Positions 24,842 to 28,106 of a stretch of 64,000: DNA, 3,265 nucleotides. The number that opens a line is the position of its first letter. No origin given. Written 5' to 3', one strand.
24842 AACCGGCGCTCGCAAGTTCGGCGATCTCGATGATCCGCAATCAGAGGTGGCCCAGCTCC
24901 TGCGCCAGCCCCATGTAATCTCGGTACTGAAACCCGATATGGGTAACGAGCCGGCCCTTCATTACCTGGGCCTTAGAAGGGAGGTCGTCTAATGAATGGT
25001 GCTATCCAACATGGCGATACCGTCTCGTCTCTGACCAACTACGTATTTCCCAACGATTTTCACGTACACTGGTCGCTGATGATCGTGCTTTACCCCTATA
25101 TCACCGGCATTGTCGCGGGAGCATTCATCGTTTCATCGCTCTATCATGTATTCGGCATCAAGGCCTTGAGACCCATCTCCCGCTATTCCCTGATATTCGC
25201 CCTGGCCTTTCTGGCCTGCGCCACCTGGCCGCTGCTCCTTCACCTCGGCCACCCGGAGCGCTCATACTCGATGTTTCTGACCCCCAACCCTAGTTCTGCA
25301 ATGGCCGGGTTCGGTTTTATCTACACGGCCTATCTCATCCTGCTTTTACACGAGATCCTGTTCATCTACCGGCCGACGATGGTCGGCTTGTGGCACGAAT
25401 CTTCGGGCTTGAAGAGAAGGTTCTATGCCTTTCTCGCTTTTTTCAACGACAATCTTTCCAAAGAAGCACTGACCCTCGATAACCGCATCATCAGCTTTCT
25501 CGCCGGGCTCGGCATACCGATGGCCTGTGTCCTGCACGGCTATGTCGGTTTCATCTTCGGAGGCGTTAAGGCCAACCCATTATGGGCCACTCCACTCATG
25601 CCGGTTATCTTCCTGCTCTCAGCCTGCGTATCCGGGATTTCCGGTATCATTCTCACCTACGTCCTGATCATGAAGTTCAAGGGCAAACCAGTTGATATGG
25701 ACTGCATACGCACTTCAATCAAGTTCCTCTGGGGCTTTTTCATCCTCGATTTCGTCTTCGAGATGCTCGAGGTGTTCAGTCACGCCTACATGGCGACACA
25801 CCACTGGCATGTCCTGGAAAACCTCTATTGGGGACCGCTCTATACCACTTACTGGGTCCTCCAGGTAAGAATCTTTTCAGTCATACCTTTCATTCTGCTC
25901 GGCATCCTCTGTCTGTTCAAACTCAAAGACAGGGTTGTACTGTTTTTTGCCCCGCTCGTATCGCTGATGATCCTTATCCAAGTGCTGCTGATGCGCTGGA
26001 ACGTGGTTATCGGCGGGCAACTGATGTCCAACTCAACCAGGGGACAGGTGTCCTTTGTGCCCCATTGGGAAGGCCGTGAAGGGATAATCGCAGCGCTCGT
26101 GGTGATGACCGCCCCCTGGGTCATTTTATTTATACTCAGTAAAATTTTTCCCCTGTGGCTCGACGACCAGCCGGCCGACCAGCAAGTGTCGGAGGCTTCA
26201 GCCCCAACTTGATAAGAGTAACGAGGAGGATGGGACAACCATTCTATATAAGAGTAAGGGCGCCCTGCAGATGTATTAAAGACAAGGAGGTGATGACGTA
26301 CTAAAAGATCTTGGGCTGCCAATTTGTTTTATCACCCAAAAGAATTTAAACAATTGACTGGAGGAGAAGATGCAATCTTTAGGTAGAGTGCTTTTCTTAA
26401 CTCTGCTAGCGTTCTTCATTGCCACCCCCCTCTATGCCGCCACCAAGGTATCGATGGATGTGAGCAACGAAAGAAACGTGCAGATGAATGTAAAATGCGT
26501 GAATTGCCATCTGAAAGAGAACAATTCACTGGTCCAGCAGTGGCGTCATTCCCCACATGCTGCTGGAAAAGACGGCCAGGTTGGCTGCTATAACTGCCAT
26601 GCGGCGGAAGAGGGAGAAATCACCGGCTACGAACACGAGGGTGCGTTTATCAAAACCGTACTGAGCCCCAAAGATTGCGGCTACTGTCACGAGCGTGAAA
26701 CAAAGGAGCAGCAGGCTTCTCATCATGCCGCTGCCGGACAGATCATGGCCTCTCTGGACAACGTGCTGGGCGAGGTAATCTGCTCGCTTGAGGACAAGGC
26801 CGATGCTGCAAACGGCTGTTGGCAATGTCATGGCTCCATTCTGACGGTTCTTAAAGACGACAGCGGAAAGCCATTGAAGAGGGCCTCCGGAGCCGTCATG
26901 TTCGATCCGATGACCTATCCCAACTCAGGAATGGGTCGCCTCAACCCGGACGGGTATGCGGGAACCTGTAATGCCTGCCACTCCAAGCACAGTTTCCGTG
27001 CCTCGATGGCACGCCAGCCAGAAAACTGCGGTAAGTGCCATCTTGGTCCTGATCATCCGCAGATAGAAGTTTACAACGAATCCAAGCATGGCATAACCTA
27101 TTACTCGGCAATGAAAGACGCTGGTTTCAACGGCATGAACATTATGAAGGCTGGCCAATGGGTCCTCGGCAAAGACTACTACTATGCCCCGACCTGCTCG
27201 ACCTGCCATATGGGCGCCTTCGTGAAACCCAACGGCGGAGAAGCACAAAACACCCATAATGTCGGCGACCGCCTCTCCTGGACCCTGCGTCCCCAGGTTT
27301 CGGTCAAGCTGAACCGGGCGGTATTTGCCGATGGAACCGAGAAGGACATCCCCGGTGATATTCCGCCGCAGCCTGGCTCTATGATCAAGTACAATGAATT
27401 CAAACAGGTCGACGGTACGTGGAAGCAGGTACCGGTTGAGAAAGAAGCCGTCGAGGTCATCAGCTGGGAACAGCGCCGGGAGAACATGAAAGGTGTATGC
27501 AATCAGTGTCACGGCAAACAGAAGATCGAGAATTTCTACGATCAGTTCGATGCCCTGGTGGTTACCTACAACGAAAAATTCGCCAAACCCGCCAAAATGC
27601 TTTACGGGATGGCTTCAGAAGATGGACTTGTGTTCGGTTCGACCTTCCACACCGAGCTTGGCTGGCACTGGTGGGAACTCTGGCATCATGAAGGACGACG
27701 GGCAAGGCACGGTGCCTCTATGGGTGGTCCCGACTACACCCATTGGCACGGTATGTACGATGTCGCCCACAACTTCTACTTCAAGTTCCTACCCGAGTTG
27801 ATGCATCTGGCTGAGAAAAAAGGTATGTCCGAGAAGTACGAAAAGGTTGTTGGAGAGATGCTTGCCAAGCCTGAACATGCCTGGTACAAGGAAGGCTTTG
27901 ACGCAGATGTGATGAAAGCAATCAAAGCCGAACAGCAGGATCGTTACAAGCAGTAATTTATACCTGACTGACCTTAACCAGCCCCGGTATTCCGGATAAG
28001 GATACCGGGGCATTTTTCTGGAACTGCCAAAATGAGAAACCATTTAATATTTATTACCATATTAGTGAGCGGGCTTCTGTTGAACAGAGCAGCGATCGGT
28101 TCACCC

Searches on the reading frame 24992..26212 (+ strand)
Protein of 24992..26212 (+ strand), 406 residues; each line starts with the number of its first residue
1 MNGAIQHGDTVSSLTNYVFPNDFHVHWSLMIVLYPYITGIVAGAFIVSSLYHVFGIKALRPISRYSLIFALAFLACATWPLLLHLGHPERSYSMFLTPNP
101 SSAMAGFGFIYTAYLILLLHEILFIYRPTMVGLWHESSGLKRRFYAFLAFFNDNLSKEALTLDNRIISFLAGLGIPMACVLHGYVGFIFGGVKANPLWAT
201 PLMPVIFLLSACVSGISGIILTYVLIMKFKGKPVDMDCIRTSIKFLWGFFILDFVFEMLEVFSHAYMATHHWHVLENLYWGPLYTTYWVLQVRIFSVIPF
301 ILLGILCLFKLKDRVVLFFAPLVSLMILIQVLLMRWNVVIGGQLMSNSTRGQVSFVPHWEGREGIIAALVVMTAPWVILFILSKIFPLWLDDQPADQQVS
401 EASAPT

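Call 52: search_protein_families(library=pfam, proteins=[window:24992-26212:+], max_evalue=0.00001)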
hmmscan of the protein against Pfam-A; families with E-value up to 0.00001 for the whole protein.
window:24992-26212:+ (406 aa): 1 family
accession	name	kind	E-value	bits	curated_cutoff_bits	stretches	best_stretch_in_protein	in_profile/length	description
PF03916.19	NrfD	-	9.7e-35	121.1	25.8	1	25-345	9-311/313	Polysulphide reductase, NrfD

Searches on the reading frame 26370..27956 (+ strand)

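Call 52: search_protein_families(library=pfam, proteins=[window:26370-27956:+], max_evalue=0.00001)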
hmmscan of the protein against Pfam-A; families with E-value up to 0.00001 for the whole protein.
window:26370-27956:+ (528 aa): 4 families
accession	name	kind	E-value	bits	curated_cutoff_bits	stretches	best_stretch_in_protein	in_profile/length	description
PF13447.11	Multi-haem_cyto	-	2.2e-20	73.5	21.9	1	199-312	97-198/269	Seven times multi-haem cytochrome CxxCH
PF14522.11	Cytochrome_C7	-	2.6e-14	53.2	24.8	0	145-224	10-66/67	Cytochrome c7 and related cytochrome c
PF13435.11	Cytochrome_C554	-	7.8e-10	40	20.8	0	220-294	2-69/84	Cytochrome c554 and c-prime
PF14537.11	Cytochrom_c3_2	-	1.3e-06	29.2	25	0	199-224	8-33/79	Cytochrome c3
